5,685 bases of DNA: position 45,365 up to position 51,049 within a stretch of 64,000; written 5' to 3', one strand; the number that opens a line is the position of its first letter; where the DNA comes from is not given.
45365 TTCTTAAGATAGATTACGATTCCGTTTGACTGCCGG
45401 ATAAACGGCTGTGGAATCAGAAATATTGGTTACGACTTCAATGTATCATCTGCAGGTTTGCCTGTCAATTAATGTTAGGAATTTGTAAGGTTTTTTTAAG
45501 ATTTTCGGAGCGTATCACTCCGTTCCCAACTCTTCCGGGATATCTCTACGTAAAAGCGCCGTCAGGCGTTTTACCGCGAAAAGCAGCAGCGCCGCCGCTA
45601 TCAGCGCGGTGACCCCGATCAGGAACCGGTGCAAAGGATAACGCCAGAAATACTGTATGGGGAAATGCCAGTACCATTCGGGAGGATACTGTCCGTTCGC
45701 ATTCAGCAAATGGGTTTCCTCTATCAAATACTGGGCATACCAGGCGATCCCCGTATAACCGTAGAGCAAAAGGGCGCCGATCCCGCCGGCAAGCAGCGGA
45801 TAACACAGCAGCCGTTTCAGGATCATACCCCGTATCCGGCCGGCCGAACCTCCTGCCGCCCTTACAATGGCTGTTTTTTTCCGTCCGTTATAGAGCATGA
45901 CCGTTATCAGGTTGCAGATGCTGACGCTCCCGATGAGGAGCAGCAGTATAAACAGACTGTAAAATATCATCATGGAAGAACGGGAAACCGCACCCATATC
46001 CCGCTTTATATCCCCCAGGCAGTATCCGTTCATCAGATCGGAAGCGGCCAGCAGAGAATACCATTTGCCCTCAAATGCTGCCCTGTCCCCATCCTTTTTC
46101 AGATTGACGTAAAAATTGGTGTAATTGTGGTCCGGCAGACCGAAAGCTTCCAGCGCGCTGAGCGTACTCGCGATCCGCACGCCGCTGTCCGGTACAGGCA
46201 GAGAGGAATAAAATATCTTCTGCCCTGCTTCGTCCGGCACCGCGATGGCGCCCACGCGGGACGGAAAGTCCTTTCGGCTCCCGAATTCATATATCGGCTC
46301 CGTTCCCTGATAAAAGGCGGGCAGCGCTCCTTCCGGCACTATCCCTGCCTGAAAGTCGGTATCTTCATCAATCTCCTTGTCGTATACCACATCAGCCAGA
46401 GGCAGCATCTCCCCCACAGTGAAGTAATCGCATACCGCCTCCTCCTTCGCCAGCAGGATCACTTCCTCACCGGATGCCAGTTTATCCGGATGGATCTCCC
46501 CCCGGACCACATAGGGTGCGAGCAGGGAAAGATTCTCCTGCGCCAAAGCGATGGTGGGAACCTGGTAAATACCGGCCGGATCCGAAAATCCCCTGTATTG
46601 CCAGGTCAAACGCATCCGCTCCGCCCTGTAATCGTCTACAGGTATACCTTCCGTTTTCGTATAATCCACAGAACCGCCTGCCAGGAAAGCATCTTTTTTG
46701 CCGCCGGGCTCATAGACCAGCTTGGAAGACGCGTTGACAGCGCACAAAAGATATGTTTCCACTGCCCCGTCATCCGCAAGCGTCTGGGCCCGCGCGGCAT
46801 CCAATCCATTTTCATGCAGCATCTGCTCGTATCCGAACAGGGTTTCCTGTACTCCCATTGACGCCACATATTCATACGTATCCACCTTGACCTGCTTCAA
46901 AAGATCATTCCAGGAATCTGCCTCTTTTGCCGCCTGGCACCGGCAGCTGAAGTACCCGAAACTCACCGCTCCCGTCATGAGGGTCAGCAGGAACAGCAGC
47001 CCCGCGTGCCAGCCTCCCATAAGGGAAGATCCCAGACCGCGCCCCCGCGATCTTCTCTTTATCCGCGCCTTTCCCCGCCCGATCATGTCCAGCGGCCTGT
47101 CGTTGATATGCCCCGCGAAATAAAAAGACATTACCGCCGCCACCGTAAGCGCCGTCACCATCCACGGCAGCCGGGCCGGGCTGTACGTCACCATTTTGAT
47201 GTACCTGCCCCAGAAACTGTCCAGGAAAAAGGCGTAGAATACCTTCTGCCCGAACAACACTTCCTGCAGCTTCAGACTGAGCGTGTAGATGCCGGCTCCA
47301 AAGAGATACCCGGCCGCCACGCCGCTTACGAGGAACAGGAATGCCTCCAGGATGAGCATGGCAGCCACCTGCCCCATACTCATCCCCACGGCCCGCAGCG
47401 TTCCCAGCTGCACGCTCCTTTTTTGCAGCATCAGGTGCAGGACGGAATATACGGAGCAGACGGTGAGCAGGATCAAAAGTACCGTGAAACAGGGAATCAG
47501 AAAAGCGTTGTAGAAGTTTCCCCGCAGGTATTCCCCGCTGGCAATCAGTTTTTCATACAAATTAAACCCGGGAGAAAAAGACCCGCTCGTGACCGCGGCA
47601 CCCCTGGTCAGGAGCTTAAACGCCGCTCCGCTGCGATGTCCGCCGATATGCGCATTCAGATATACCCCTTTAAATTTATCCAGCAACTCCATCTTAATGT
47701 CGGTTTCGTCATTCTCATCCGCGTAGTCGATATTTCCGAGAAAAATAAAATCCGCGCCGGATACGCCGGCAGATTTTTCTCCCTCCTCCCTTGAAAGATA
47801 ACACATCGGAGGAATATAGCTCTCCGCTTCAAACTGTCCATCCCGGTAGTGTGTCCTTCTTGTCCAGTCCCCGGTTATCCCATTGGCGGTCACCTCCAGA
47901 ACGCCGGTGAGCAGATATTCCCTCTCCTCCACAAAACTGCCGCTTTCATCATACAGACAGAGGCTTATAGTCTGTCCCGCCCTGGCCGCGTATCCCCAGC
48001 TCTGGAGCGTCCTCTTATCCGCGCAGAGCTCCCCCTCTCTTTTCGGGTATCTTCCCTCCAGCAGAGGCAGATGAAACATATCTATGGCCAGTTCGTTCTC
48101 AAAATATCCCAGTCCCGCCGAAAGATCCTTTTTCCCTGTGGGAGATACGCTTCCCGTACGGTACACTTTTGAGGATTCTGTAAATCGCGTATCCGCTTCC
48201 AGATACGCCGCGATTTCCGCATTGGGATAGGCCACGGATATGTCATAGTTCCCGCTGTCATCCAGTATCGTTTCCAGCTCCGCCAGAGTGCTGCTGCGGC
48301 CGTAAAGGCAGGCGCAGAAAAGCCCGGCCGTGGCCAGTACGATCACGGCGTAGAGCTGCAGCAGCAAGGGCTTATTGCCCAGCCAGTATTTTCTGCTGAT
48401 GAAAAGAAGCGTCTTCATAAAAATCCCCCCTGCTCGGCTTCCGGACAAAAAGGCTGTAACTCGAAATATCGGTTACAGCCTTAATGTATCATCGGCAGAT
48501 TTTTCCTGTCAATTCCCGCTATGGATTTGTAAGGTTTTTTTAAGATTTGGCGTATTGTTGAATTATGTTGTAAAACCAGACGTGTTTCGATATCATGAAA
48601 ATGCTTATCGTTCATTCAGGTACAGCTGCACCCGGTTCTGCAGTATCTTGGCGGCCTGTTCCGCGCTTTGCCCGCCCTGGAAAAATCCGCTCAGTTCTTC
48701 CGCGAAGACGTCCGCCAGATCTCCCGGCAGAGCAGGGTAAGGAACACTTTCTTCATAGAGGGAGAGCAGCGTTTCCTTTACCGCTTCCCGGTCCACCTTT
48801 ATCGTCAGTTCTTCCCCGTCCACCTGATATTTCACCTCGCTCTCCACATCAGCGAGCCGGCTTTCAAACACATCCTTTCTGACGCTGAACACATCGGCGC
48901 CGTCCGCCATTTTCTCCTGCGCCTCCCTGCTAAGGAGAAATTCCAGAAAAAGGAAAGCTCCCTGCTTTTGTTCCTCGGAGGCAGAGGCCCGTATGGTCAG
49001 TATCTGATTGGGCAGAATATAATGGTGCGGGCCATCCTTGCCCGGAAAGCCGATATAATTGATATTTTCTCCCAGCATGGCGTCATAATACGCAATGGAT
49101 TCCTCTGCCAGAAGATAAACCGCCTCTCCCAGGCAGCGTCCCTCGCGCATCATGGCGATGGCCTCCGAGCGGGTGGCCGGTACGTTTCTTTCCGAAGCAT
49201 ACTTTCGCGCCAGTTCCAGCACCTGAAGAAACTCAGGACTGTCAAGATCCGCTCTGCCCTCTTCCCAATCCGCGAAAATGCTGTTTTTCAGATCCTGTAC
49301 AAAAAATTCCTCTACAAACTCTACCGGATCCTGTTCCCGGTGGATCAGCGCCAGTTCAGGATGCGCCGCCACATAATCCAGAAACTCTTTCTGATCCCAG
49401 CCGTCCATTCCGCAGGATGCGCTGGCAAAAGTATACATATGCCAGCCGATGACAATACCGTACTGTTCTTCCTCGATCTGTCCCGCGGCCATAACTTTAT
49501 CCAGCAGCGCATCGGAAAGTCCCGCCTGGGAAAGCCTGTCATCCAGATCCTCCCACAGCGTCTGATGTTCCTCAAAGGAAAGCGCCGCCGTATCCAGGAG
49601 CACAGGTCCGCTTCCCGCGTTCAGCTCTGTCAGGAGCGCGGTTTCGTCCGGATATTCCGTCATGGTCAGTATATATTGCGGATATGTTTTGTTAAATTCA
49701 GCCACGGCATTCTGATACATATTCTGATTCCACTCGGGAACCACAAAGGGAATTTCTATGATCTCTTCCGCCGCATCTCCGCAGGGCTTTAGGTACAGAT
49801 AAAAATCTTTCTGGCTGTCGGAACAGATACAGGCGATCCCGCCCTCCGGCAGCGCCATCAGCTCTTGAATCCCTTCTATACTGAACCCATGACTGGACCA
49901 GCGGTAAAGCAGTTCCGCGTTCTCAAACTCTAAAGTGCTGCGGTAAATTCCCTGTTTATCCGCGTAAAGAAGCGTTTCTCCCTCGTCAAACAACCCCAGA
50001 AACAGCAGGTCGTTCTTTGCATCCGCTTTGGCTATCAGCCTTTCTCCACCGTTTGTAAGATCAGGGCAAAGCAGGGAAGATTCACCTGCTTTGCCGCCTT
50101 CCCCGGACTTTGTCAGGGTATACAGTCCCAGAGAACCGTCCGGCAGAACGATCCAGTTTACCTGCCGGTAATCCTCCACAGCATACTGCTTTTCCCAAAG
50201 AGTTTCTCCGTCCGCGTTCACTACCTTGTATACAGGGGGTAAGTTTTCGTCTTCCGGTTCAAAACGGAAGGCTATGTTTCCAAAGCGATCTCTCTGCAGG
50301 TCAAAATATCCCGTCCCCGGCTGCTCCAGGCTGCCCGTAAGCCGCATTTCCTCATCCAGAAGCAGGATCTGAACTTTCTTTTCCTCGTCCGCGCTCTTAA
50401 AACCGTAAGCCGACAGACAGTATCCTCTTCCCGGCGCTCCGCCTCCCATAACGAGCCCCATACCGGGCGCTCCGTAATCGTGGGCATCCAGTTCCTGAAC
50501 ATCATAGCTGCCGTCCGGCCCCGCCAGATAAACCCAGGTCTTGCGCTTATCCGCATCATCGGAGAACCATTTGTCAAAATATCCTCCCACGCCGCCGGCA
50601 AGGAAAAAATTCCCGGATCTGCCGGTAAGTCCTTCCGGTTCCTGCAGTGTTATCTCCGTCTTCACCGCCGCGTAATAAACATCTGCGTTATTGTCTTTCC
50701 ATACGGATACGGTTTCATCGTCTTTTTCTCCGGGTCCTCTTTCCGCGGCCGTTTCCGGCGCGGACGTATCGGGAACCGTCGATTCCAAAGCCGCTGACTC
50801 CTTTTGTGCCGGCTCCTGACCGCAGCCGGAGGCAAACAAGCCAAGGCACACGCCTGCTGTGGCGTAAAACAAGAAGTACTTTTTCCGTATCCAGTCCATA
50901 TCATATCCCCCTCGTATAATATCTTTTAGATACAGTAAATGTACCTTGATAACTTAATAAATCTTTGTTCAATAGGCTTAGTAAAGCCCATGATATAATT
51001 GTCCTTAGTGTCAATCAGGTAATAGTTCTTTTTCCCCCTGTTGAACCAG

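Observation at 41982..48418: Tandem FtsX/MacB permease paralogues with identical constant blocks and divergent variable blocks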

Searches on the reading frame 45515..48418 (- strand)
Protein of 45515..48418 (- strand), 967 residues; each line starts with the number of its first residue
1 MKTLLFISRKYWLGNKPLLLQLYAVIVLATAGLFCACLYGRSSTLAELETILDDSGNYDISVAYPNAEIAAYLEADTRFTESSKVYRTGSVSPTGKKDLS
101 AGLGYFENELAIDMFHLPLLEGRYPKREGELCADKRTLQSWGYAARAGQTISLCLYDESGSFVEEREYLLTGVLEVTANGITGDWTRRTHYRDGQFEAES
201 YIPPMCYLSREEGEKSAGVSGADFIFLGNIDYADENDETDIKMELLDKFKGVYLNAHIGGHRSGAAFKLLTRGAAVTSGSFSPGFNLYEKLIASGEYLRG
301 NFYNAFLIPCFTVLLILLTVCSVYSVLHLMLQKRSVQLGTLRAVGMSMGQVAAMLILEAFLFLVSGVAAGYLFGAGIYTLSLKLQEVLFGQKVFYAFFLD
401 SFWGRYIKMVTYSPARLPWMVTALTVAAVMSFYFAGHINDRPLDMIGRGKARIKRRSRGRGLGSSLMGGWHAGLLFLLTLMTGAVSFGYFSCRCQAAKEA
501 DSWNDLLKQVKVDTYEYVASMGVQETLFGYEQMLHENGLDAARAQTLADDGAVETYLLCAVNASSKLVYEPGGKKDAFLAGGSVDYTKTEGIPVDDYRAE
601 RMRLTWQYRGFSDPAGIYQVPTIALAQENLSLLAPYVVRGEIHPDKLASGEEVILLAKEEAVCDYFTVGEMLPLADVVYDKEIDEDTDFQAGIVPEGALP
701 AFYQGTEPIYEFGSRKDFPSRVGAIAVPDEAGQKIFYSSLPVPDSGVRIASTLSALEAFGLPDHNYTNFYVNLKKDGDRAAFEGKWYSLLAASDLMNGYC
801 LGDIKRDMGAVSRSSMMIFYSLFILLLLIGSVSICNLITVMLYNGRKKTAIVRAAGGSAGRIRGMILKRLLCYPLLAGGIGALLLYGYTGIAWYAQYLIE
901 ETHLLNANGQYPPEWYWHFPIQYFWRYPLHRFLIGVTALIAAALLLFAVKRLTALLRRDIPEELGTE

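Call 6: search_protein_families(library=pfam, proteins=[window:45515-48418:-], max_evalue=0.01)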
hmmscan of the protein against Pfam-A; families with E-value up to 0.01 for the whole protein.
window:45515-48418:- (967 aa): 1 family
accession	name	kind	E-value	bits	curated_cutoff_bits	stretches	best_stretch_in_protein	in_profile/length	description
PF02687.27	FtsX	-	5.2e-19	68.9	25.5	2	311-398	3-89/120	FtsX-like permease C-terminal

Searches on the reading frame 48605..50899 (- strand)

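Call 6: search_protein_families(library=pfam, proteins=[window:48605-50899:-], max_evalue=0.01)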
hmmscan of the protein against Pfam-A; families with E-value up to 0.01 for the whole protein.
window:48605-50899:- (764 aa): 1 family
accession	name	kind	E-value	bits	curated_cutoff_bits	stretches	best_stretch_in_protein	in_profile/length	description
PF13416.11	SBP_bac_8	-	4.2e-13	50.2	27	1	398-680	2-268/279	Bacterial extracellular solute-binding protein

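Call 48: search_protein_families(library=ncbifam, proteins=[window:48605-50899:-], max_evalue=0.01)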
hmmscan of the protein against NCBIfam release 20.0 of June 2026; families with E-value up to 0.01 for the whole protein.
window:48605-50899:- (764 aa): 0 families
